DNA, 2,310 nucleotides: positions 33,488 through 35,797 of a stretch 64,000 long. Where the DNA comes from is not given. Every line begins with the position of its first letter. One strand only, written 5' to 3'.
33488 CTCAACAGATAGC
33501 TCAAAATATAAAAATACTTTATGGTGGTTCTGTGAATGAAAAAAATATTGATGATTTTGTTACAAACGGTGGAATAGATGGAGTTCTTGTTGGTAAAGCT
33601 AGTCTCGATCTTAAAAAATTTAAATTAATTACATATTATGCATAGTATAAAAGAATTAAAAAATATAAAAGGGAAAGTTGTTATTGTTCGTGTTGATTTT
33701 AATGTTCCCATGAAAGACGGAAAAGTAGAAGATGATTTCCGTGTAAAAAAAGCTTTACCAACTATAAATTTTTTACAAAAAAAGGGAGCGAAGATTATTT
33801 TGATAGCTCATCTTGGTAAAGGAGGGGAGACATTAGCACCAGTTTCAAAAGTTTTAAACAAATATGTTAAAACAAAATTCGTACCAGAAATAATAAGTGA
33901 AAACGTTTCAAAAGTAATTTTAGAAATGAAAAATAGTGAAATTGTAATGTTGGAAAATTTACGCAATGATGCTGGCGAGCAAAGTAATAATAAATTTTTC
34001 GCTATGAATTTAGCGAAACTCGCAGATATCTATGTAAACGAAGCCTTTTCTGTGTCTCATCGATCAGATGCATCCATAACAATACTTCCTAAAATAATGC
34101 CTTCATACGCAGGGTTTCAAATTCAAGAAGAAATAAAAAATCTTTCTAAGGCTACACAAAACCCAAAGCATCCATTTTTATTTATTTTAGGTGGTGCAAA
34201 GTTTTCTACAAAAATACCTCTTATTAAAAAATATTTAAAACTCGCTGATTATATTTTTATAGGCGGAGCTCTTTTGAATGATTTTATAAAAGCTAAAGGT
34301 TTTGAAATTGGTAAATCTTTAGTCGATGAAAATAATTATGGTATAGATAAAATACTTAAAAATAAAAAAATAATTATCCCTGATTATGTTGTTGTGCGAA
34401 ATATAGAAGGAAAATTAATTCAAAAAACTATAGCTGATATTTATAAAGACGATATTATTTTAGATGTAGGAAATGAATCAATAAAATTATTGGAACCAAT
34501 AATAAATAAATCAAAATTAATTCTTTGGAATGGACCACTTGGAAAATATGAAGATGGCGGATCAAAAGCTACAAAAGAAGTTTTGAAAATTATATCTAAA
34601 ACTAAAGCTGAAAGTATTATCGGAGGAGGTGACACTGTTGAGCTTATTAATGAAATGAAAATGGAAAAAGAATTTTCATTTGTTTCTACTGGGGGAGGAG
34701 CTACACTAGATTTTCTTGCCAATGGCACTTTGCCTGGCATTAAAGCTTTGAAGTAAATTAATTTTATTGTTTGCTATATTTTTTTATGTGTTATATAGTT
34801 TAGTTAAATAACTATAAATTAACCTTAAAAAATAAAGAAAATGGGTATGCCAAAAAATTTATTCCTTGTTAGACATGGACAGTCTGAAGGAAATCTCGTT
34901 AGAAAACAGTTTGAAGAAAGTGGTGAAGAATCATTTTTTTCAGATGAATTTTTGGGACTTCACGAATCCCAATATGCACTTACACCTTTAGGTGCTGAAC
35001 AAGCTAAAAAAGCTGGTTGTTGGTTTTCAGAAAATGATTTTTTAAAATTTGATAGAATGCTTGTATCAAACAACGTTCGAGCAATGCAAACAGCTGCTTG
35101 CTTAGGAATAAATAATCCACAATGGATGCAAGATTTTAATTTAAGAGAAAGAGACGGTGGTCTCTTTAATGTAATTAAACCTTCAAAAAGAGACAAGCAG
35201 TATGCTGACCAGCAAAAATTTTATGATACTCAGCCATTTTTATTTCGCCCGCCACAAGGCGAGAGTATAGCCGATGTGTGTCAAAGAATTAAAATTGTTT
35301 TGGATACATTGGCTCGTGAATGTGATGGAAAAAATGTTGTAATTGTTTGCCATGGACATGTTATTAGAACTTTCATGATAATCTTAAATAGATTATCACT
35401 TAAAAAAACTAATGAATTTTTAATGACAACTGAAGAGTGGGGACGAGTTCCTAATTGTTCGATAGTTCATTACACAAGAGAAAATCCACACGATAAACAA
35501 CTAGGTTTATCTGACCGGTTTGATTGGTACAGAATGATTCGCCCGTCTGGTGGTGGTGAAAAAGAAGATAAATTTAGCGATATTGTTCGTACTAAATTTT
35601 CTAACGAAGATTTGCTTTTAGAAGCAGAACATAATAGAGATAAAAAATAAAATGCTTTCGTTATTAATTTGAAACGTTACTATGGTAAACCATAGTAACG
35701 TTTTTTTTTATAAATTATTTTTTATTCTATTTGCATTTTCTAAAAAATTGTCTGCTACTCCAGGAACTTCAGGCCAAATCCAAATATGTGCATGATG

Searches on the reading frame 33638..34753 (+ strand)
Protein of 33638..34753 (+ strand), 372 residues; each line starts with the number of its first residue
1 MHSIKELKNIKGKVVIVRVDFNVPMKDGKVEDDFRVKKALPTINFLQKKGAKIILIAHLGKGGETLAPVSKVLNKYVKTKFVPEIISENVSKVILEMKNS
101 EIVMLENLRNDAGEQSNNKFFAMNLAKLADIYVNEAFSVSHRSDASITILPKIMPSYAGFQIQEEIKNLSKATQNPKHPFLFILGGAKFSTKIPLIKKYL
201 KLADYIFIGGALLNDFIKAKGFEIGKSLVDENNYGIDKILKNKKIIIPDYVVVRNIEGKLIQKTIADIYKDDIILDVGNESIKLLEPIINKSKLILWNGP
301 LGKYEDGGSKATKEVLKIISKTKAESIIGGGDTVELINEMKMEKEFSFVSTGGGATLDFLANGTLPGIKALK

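Call 70: find_encoding_contigs(protein=window:33638-34753:+, flank=8000, max_places=10)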
Protein window:33638-34753:+ (372 aa): 7 contigs read that carry it; 7 places shown.
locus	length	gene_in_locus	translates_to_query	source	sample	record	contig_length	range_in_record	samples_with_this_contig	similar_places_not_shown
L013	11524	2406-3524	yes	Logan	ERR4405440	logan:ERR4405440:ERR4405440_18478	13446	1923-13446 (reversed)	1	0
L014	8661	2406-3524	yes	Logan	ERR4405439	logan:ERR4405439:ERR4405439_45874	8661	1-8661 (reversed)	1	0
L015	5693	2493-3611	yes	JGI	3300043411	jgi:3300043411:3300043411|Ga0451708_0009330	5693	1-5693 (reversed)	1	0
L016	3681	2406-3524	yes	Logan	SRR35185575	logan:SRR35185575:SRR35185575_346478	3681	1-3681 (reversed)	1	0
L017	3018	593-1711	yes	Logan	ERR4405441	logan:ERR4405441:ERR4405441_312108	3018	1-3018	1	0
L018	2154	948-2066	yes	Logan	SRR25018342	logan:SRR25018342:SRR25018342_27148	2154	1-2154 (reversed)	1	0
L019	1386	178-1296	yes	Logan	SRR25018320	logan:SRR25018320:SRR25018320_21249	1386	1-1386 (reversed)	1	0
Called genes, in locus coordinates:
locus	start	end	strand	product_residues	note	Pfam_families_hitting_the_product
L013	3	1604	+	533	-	?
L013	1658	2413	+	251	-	PF00121:TIM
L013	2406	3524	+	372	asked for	PF00162:PGK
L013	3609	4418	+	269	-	PF00300:His_Phos_1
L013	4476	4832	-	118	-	PF11969:DcpS_C, PF01230:HIT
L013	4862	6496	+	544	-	PF01368:DHH, PF02272:DHHA1, PF17768:RecJ_OB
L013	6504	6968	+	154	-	PF00075:RNase_H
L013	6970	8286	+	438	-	PF13567:DUF4131, PF03772:Competence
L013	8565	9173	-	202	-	PF02777:Sod_Fe_C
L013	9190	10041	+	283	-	PF00753:Lactamase_B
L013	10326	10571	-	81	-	PF00830:Ribosomal_L28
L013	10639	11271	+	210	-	PF02163:Peptidase_M50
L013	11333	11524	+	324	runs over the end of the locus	-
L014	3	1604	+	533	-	?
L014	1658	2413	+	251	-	PF00121:TIM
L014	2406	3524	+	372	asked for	PF00162:PGK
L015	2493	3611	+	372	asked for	PF00162:PGK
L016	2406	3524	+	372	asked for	PF00162:PGK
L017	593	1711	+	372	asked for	PF00162:PGK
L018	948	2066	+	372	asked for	PF00162:PGK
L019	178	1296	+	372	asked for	PF00162:PGK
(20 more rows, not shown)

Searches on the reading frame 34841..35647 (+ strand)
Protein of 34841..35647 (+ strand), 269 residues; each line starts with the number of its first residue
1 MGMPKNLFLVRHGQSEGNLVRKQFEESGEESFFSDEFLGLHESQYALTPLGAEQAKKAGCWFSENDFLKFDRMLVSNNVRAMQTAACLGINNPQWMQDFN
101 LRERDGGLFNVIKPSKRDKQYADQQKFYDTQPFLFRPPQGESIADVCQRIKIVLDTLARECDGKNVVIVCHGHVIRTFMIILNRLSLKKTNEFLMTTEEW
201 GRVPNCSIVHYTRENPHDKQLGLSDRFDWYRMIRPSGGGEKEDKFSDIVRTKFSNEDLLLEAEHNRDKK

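Call 42: search_protein_families(library=pfam, proteins=[window:34841-35647:+], max_evalue=0.001)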
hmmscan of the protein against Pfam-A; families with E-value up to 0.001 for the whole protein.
window:34841-35647:+ (269 aa): 1 family
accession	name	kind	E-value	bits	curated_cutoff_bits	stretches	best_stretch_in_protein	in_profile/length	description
PF00300.27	His_Phos_1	-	1.5e-28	100.2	21.7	1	7-196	1-172/194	Histidine phosphatase superfamily (branch 1)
